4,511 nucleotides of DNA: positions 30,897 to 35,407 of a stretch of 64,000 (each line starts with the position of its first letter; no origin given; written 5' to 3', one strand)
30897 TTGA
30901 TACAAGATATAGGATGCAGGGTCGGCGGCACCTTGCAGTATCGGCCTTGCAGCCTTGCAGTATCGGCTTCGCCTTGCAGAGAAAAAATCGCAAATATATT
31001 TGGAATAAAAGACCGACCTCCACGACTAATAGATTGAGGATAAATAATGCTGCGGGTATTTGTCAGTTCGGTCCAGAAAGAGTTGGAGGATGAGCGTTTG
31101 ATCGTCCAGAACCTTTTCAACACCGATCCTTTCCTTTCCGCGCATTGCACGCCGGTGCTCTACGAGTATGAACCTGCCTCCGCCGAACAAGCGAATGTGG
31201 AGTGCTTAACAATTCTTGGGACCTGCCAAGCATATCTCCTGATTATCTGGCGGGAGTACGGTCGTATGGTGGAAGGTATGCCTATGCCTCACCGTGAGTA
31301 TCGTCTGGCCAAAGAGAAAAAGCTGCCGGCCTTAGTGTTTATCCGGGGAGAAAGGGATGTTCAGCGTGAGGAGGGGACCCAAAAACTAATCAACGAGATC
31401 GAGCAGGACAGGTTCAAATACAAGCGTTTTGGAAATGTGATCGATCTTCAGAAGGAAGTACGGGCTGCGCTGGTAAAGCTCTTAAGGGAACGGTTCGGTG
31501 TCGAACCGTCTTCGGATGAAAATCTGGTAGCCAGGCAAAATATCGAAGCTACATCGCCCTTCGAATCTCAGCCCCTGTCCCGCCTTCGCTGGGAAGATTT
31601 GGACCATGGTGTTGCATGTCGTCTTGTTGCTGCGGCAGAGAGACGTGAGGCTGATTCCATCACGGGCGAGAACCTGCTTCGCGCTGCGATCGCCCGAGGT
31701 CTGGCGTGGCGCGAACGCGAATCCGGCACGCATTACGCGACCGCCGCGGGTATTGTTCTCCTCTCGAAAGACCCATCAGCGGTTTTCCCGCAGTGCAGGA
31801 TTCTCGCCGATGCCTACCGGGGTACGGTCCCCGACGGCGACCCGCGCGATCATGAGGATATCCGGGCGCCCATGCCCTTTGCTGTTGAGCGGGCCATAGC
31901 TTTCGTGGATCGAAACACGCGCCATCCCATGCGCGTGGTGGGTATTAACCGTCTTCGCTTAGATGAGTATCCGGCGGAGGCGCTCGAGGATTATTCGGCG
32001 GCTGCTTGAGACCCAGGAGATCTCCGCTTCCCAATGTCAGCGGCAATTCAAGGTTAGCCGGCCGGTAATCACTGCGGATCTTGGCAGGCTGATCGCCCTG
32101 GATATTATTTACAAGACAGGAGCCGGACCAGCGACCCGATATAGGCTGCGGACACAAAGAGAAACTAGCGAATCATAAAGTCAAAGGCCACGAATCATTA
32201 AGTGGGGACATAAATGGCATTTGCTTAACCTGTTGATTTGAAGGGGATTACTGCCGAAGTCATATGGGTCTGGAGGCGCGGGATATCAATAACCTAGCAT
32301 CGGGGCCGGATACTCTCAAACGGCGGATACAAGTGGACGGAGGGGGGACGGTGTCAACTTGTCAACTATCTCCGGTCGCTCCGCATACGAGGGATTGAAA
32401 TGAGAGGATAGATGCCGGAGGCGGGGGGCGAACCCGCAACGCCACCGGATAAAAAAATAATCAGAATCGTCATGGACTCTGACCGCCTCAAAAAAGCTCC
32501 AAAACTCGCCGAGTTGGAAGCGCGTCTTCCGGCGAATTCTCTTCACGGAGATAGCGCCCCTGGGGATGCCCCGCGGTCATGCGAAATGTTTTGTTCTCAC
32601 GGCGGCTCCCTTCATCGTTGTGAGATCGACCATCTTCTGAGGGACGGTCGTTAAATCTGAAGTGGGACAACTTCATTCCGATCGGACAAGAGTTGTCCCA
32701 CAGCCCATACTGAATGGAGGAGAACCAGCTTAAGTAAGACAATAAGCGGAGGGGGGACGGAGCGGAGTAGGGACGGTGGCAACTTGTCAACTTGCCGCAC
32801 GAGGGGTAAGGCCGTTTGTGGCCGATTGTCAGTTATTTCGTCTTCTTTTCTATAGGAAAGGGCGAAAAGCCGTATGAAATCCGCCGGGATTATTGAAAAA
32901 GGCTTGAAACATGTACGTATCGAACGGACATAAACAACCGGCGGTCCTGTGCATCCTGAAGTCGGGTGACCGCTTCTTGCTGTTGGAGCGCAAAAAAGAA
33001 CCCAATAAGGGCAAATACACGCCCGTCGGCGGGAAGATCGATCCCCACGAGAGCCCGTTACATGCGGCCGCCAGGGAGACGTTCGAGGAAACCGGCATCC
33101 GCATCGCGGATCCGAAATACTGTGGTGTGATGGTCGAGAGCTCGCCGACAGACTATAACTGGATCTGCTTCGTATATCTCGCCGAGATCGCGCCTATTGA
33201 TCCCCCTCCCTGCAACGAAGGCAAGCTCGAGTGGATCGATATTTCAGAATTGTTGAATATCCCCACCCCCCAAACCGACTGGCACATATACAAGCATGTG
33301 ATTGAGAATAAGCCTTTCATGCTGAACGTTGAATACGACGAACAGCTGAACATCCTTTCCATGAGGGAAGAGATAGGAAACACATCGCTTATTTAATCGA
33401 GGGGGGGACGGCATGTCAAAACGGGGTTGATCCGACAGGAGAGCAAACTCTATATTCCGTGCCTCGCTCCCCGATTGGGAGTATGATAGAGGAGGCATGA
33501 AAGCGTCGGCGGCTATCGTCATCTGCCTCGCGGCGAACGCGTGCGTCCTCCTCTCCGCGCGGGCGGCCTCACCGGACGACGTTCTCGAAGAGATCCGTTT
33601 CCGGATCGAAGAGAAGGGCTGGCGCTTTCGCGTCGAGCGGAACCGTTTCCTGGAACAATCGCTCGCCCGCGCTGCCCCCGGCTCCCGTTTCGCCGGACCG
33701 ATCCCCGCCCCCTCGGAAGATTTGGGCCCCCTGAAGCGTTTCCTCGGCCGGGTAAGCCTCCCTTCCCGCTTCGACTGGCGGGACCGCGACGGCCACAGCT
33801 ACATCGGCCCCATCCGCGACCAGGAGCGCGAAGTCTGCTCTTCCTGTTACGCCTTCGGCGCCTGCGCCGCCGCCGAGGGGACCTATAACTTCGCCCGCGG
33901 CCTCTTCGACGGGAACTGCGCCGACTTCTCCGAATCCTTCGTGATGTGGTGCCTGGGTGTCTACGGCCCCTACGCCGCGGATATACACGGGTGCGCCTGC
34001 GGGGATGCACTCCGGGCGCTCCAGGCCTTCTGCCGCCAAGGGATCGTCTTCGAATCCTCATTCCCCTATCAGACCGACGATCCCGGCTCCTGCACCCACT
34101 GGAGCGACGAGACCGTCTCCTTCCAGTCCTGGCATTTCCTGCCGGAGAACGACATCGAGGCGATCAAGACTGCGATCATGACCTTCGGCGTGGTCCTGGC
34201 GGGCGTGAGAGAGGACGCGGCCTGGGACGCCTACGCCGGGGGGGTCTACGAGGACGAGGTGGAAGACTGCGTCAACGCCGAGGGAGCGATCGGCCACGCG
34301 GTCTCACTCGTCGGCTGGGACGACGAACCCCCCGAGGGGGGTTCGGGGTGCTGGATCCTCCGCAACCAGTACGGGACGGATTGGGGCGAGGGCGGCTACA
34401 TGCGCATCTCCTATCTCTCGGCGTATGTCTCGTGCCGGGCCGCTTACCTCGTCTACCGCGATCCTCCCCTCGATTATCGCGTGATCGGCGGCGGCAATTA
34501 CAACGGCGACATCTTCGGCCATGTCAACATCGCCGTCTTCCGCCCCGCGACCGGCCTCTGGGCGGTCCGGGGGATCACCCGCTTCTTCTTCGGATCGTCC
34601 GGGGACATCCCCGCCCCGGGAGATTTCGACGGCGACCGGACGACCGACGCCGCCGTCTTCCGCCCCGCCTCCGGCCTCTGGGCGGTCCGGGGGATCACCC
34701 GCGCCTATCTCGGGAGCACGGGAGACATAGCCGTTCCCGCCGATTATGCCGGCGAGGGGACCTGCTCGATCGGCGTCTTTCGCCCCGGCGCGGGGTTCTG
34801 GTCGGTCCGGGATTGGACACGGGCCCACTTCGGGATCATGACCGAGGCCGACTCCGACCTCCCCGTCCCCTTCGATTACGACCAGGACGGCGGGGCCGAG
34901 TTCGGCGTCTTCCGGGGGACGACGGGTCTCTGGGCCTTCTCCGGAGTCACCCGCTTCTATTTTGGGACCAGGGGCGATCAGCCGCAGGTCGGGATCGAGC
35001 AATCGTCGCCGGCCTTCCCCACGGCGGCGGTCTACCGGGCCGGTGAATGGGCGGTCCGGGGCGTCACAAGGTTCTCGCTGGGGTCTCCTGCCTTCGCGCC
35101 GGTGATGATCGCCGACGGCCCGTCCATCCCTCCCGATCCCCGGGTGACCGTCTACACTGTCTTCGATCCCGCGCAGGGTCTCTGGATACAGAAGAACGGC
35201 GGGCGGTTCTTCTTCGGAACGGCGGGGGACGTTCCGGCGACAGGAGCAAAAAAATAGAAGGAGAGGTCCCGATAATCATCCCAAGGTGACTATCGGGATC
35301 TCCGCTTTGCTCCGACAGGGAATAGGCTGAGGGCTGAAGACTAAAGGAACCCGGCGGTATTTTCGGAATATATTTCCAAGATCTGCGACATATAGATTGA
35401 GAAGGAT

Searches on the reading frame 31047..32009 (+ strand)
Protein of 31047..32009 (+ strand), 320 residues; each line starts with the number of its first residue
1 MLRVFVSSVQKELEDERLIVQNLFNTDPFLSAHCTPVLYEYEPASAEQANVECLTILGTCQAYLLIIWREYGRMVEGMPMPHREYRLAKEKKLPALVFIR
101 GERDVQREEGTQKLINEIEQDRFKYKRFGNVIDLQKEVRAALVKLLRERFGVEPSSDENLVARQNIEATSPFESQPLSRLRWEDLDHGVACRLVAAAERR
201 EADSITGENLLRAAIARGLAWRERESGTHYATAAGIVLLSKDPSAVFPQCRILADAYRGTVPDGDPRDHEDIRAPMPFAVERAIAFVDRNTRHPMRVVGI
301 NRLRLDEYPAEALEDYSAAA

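Call 58: search_protein_families(library=pfam, max_evalue=0.001, proteins=[window:31047-32009:+])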
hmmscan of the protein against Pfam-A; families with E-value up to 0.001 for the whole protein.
window:31047-32009:+ (320 aa): 1 family
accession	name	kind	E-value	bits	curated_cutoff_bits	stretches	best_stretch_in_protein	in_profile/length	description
PF13271.11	DUF4062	-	3e-12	47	24.7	1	3-88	1-82/82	Domain of unknown function (DUF4062)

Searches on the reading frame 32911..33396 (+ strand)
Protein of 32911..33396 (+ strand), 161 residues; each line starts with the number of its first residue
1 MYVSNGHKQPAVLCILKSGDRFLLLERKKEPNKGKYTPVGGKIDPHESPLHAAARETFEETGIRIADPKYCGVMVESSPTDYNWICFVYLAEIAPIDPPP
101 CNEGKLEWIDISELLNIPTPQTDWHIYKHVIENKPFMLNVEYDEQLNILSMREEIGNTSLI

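Call 58: search_protein_families(library=pfam, max_evalue=0.001, proteins=[window:32911-33396:+])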
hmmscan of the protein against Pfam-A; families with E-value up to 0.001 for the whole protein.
window:32911-33396:+ (161 aa): 2 families
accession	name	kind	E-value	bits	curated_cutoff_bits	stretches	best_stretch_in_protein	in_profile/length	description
PF00293.34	NUDIX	-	9.3e-20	71.4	21.1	1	8-129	2-133/134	NUDIX domain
PF14815.12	NUDIX_4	-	0.00021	21.5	35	1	12-126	2-110/113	NUDIX domain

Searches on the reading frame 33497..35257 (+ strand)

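Call 58: search_protein_families(library=pfam, max_evalue=0.001, proteins=[window:33497-35257:+])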
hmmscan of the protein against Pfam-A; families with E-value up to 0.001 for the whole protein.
window:33497-35257:+ (586 aa): 1 family
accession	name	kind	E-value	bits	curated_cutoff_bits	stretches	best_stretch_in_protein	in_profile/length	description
PF00112.29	Peptidase_C1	-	1.4e-36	127.1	20.7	1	88-307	1-205/220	Papain family cysteine protease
